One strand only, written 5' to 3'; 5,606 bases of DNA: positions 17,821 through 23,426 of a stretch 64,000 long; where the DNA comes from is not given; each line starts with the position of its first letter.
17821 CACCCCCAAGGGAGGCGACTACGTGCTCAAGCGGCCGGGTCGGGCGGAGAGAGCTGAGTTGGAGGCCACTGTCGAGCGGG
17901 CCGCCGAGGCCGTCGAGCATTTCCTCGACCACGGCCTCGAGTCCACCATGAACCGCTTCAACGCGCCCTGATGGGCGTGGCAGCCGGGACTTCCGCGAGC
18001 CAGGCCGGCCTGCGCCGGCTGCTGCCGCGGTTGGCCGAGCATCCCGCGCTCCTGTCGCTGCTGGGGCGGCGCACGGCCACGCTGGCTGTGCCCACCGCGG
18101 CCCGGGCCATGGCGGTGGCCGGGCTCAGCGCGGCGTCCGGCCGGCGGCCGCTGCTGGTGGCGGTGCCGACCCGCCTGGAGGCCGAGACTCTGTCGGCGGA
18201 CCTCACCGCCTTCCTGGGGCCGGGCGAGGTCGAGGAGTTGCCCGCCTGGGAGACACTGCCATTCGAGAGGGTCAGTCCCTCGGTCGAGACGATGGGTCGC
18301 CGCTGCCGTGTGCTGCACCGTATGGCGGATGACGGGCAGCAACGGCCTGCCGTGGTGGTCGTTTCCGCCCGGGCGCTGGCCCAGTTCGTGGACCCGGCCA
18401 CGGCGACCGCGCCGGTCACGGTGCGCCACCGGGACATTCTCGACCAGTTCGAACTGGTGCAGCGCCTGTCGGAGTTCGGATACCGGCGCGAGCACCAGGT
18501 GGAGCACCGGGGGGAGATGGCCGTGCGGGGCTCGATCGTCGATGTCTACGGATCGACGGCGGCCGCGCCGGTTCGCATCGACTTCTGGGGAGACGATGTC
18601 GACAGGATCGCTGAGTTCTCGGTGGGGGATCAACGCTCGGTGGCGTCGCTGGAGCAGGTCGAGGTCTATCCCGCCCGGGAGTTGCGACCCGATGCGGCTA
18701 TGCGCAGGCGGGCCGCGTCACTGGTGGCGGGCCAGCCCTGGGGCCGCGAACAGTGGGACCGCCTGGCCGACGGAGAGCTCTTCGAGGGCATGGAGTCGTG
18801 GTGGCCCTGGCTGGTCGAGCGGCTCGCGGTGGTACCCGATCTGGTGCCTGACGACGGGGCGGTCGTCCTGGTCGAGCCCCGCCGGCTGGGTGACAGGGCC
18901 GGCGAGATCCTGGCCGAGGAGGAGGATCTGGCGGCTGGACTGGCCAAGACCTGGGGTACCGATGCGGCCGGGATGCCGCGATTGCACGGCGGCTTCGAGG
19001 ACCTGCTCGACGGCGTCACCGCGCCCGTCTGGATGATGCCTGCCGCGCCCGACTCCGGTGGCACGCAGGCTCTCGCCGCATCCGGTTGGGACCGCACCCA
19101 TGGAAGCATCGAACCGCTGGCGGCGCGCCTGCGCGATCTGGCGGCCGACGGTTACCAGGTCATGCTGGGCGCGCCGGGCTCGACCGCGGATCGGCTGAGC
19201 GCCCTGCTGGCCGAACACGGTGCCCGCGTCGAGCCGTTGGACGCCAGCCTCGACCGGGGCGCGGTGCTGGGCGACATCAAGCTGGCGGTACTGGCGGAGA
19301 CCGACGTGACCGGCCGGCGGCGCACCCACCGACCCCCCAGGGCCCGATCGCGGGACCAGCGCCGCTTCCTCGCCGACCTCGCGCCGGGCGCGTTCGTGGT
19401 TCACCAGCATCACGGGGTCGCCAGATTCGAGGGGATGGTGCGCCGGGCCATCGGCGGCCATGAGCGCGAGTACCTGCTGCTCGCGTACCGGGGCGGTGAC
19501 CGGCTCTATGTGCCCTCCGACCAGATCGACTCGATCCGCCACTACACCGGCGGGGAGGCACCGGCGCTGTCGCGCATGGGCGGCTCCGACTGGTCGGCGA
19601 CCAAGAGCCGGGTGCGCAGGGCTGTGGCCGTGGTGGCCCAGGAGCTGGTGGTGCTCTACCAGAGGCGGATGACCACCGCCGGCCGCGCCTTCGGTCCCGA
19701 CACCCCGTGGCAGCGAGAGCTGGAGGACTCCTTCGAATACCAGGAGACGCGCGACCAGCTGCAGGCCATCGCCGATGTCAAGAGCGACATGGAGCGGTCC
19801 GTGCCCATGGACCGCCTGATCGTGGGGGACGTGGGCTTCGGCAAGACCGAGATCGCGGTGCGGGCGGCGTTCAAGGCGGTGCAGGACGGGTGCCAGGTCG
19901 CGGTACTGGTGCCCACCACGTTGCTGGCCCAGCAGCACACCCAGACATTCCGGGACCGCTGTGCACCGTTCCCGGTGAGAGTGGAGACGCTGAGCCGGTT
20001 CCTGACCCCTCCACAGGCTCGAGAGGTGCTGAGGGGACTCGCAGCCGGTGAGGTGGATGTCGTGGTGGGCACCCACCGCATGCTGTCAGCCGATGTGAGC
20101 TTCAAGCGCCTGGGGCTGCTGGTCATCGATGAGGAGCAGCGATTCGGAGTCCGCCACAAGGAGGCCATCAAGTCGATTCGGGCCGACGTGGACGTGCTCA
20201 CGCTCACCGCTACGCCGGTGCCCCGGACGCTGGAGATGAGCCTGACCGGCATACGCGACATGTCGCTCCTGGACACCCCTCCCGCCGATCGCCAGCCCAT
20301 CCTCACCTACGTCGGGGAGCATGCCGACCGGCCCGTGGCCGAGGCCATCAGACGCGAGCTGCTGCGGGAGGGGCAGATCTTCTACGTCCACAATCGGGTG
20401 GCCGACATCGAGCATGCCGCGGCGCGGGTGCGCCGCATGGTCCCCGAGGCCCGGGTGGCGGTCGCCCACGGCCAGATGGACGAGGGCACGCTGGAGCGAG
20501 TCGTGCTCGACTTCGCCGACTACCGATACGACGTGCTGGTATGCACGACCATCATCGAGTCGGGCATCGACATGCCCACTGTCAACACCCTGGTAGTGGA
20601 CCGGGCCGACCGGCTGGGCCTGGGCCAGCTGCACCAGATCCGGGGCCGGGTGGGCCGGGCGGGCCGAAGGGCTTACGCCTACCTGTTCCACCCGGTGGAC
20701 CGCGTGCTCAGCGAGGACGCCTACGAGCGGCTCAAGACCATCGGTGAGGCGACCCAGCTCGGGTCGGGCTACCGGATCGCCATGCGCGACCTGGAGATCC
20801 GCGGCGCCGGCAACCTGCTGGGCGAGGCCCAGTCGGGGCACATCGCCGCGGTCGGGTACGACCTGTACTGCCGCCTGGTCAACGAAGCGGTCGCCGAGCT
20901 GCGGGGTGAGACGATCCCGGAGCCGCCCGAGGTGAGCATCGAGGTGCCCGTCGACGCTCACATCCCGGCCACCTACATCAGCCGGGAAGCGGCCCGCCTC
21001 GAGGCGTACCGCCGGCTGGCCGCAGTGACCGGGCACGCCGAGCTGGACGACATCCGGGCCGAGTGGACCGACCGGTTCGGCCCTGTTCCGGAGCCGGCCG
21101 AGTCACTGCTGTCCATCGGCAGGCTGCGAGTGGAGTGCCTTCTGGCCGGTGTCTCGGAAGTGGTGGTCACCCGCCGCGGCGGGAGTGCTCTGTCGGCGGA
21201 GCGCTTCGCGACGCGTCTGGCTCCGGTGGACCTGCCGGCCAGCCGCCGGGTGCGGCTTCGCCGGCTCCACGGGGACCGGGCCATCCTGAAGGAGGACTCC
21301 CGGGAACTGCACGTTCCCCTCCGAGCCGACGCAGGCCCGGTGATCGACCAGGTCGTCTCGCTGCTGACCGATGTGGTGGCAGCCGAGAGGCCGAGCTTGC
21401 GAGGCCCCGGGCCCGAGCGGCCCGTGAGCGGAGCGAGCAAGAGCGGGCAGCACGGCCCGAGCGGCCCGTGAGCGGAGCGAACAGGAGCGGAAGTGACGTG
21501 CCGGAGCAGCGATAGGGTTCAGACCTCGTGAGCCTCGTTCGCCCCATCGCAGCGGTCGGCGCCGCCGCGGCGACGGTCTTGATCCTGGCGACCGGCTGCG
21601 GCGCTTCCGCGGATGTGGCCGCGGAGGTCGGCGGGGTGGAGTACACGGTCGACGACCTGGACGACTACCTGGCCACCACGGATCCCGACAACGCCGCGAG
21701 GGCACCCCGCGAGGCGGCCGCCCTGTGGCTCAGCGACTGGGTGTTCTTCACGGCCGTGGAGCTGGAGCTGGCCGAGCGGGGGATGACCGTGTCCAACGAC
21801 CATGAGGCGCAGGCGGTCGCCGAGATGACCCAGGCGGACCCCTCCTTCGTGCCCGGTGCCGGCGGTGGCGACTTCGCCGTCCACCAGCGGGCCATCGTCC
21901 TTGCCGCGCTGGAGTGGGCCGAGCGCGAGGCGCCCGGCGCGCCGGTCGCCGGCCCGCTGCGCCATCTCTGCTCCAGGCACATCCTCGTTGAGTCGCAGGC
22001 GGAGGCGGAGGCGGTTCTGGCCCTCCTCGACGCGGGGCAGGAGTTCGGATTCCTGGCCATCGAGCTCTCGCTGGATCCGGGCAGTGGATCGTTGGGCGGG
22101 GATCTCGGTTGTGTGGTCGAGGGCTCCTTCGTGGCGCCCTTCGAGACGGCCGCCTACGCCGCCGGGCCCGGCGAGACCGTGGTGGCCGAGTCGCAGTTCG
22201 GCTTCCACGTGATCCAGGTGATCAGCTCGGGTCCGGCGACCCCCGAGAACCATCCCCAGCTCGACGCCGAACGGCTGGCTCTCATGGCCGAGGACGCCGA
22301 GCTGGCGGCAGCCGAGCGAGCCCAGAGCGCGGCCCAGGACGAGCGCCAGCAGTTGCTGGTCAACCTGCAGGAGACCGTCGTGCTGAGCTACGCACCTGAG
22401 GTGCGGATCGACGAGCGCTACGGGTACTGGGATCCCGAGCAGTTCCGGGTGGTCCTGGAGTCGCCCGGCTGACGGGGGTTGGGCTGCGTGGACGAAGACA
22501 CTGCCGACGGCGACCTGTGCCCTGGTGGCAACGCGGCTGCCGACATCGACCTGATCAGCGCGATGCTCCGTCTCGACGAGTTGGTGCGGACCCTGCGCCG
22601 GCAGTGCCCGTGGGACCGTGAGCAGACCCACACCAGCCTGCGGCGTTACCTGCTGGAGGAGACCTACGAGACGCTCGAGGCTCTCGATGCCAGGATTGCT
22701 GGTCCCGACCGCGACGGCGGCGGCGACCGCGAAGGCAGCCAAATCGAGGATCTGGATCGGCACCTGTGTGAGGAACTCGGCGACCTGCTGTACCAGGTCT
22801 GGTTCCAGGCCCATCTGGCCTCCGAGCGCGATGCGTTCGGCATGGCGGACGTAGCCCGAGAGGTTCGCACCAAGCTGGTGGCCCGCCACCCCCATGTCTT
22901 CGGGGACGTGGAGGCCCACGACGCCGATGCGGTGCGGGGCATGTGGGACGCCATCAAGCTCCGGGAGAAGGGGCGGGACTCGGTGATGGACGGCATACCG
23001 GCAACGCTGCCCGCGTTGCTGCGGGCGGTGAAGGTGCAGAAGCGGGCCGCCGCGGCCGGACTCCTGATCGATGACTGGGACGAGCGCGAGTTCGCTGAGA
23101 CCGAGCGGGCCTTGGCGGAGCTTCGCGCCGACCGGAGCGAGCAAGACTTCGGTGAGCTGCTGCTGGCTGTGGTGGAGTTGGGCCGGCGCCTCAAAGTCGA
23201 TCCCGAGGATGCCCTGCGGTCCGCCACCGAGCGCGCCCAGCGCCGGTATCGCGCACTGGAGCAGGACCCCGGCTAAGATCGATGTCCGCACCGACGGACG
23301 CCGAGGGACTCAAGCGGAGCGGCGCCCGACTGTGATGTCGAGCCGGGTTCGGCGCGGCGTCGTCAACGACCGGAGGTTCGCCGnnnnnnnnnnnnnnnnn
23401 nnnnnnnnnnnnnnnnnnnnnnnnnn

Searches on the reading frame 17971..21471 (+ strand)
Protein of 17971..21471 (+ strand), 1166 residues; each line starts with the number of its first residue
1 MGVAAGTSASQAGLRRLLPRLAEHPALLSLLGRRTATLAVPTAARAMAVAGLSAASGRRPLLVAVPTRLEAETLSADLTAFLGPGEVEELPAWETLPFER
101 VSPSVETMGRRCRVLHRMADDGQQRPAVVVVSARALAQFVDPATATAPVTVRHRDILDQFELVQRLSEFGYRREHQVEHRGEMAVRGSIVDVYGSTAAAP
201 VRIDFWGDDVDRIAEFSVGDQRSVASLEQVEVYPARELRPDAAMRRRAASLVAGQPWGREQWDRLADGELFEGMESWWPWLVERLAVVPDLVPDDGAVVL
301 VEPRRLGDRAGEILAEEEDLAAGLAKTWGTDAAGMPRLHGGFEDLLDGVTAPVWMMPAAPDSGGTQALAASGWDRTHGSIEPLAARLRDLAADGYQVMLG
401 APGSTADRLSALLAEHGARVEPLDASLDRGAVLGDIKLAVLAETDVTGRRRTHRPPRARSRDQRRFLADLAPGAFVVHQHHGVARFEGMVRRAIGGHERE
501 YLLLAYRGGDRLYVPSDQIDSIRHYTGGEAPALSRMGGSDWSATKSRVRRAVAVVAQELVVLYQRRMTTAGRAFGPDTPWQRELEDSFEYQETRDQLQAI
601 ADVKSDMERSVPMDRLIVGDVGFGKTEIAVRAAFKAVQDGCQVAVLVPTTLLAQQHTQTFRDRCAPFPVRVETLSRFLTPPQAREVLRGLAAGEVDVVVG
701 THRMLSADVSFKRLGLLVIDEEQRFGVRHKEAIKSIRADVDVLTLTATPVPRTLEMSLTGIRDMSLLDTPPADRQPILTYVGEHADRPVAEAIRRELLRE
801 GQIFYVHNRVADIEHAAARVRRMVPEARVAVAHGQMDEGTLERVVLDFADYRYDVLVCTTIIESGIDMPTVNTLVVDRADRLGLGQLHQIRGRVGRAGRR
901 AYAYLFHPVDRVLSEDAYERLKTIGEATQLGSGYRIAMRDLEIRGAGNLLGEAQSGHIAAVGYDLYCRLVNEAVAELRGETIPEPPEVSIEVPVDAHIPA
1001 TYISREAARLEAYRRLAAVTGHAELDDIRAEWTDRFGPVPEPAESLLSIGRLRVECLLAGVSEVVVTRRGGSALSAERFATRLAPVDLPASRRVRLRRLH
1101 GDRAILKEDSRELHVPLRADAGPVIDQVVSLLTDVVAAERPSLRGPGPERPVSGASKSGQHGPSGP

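Call 23: search_protein_families(library=pfam, proteins=[window:17971-21471:+])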
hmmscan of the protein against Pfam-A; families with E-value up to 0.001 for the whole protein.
window:17971-21471:+ (1166 aa): 6 families
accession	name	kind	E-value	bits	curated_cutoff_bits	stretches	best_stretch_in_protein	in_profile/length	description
PF00270.35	DEAD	-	2.1e-23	83.3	26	1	593-755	1-165/167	DEAD/DEAH box helicase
PF17757.6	UvrB_inter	-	1.3e-21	77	22.9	1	152-237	4-90/91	UvrB interaction domain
PF03461.20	TRCF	-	1.6e-20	73.7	25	1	993-1069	2-78/95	TRCF domain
PF02559.22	CarD_TRCF_RID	-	1.6e-18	66.9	23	1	470-525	1-56/57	CarD-like/TRCF RID domain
PF00271.37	Helicase_C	-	2.9e-16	60.1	23.5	1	793-898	6-110/110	Helicase conserved C-terminal domain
PF04851.21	ResIII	-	5.7e-08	33.3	22.5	1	594-749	6-162/164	Type III restriction enzyme, res subunit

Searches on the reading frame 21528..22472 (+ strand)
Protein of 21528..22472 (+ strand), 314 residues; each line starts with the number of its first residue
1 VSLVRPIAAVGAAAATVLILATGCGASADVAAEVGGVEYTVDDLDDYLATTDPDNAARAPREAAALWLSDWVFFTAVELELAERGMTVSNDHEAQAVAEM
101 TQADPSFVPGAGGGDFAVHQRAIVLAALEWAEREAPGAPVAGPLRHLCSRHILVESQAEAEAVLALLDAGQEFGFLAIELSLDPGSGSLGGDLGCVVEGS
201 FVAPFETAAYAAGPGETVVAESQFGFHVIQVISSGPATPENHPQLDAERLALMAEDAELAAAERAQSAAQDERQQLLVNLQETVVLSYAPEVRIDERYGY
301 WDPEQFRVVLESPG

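Call 22: search_protein_families(library=pfam, proteins=[window:21528-22472:+])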
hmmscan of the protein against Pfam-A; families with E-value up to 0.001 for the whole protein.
window:21528-22472:+ (314 aa): 3 families
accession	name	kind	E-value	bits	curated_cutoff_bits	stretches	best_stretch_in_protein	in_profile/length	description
PF13616.12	Rotamase_3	-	8.6e-15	55.7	22.5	1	155-232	35-113/116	PPIC-type PPIASE domain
PF00639.27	Rotamase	-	7.6e-11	43.3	21.7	1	155-232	17-96/97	PPIC-type PPIASE domain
PF13145.12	Rotamase_2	-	4.3e-05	24.7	27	1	151-240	27-114/121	PPIC-type PPIASE domain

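Call 47: find_homologous_proteins(query=window:21528-22472:+, max_evalue=1e-30)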
Query window:21528-22472:+ (314 aa): 153 proteins with E <= 1e-30 among 8000 candidates; the best 120 are listed.
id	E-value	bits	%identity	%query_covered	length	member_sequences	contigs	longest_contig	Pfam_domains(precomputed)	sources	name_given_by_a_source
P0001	6.1e-183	625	93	100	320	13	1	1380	PF00639.28,PF13616.13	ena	-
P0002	5.6e-179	612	91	100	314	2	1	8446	PF13145.13,PF00639.28,PF13616.13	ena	-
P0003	6.2e-178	609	90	100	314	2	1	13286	PF00639.28,PF13616.13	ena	-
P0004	1.4e-177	607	90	100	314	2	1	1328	PF00639.28,PF13616.13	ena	-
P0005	2.6e-177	607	89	100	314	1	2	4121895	PF00639.28,PF13616.13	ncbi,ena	-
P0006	5.2e-176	602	90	100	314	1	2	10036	PF00639.28,PF13616.13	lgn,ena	-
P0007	1.0e-174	598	89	100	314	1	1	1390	PF00639.28,PF13616.13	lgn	-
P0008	1.5e-174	598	89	100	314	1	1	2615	PF00639.28,PF13616.13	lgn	-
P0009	2.3e-174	597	89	100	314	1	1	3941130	PF00639.28,PF13616.13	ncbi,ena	-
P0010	7.7e-174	595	88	100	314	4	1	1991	PF00639.28,PF13616.13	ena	-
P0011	7.6e-173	592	88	100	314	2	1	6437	PF00639.28,PF13616.13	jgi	-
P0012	4.1e-172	589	88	99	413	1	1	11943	PF00639.28,PF13616.13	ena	-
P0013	4.8e-172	589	88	99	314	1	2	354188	PF13145.13,PF00639.28,PF13616.13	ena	-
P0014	2.8e-170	584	87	100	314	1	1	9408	PF13145.13,PF00639.28,PF13616.13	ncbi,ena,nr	ncbi:MAG: hypothetical protein F4X38_05325 [Acidimicrobiaceae bacterium]|nr:hypothetical protein [Ac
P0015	1.6e-169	581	86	100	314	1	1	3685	PF00639.28,PF13616.13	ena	-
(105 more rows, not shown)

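Call 48: find_encoding_contigs(protein=P0005, flank=10000, max_places=1)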
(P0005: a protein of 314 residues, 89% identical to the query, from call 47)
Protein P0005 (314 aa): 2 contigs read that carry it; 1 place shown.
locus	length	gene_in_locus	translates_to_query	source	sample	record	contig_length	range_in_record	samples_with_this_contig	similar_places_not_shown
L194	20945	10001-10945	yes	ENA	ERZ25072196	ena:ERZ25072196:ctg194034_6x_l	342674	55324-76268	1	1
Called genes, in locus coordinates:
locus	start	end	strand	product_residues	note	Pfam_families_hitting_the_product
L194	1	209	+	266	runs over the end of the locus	PF00398:RrnaAD, PF13649:Methyltransf_25 (weak)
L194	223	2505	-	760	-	PF01315:Ald_Xan_dh_C, PF02738:MoCoBD_1, PF20256:MoCoBD_2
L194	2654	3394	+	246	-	PF00288:GHMP_kinases_N (weak)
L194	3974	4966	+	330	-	PF13793:Pribosyltran_N, PF00156:Pribosyltran, PF14572:Pribosyl_synth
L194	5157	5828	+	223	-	PF01386:Ribosomal_L25p, PF14693:Ribosomal_TL5_C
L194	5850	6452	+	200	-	PF01195:Pept_tRNA_hydro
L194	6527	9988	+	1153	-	PF17757:UvrB_inter, PF02559:CarD_TRCF_RID, PF04851:ResIII, PF00270:DEAD, PF00271:Helicase_C, PF03461:TRCF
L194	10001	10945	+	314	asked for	PF00639:Rotamase, PF13616:Rotamase_3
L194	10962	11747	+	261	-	PF03819:MazG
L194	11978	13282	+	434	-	PF03952:Enolase_N, PF00113:Enolase_C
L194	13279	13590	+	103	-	-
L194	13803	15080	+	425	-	PF13173:AAA_14, PF13635:DUF4143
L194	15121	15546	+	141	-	PF01643:Acyl-ACP_TE (weak), PF13279:4HBT_2, PF03061:4HBT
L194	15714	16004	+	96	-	PF01381:HTH_3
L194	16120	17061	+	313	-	PF00004:AAA (weak), PF07726:AAA_3 (faint), PF07728:AAA_5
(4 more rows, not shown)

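Call 49: find_encoding_contigs(protein=P0009, flank=10000, max_places=1)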
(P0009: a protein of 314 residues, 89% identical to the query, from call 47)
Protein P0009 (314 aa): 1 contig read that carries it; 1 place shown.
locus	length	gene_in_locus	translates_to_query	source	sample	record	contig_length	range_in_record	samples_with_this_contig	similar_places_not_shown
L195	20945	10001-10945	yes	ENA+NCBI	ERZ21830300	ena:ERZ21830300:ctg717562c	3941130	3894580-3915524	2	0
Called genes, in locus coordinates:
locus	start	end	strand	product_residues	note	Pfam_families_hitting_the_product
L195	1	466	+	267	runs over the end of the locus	PF00398:RrnaAD, PF13649:Methyltransf_25 (weak)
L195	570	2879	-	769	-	PF01315:Ald_Xan_dh_C, PF02738:MoCoBD_1, PF20256:MoCoBD_2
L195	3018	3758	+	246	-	PF00288:GHMP_kinases_N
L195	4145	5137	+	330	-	PF13793:Pribosyltran_N, PF00156:Pribosyltran, PF14681:UPRTase (weak), PF14572:Pribosyl_synth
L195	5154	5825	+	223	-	PF01386:Ribosomal_L25p, PF14693:Ribosomal_TL5_C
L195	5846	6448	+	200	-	PF01195:Pept_tRNA_hydro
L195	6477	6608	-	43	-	-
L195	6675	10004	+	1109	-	PF17757:UvrB_inter, PF02559:CarD_TRCF_RID, PF00270:DEAD, PF04851:ResIII, PF00271:Helicase_C, PF03461:TRCF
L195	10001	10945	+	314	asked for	PF00639:Rotamase, PF13616:Rotamase_3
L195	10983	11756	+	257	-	PF03819:MazG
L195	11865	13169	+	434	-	PF03952:Enolase_N, PF13378:MR_MLE_C (faint), PF00113:Enolase_C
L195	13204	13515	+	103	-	-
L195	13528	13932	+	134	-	PF13279:4HBT_2, PF03061:4HBT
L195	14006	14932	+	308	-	PF00004:AAA (weak), PF07726:AAA_3 (faint), PF07728:AAA_5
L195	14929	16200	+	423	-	PF05762:VWA_CoxE, PF13519:VWA_2 (weak)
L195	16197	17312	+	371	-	PF02625:XdhC_CoxI, PF13478:XdhC_C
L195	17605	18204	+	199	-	PF01128:IspD (weak), PF12804:NTP_transf_3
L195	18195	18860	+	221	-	PF06240:COXG, PF10604:Polyketide_cyc2 (weak)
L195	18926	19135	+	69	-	PF07362:CcdA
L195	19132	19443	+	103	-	PF02452:PemK_toxin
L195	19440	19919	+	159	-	PF04417:DUF501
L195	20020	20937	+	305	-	PF02541:Ppx-GppA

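Call 50: find_encoding_contigs(protein=P0013, flank=10000, max_places=1)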
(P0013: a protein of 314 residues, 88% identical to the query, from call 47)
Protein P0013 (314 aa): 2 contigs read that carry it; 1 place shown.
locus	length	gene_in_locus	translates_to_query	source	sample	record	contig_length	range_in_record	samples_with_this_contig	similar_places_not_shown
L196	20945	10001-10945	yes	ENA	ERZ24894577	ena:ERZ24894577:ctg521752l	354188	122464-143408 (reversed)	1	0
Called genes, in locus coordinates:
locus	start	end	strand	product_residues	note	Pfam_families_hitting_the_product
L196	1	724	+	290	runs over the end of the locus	PF00398:RrnaAD, PF13649:Methyltransf_25 (weak)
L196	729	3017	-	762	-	PF01315:Ald_Xan_dh_C, PF02738:MoCoBD_1, PF20256:MoCoBD_2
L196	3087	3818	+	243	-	PF00288:GHMP_kinases_N (weak)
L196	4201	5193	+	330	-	PF13793:Pribosyltran_N, PF00156:Pribosyltran, PF14572:Pribosyl_synth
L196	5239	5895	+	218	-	-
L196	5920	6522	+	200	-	PF01195:Pept_tRNA_hydro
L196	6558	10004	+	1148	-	PF17757:UvrB_inter, PF02559:CarD_TRCF_RID, PF00270:DEAD, PF04851:ResIII, PF00271:Helicase_C, PF03461:TRCF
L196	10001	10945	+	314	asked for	PF13145:Rotamase_2 (faint), PF00639:Rotamase, PF13616:Rotamase_3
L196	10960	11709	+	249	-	PF03819:MazG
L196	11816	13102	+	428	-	PF03952:Enolase_N, PF00113:Enolase_C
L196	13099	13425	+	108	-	-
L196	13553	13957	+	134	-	PF13279:4HBT_2, PF03061:4HBT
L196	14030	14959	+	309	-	PF00004:AAA (weak), PF07726:AAA_3 (faint), PF07728:AAA_5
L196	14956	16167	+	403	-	PF05762:VWA_CoxE, PF13519:VWA_2 (weak)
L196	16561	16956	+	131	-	-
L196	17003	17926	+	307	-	-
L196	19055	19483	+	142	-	PF12804:NTP_transf_3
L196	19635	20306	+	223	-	PF06240:COXG, PF10604:Polyketide_cyc2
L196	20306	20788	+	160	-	PF04417:DUF501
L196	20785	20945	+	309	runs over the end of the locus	PF02541:Ppx-GppA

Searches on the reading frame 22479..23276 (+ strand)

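Call 23: search_protein_families(library=pfam, proteins=[window:22479-23276:+])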
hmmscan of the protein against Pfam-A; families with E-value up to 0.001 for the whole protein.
window:22479-23276:+ (265 aa): 1 family
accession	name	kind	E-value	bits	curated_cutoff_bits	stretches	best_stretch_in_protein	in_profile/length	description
PF03819.22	MazG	-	2e-23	82.9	22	1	49-141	1-74/74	MazG nucleotide pyrophosphohydrolase domain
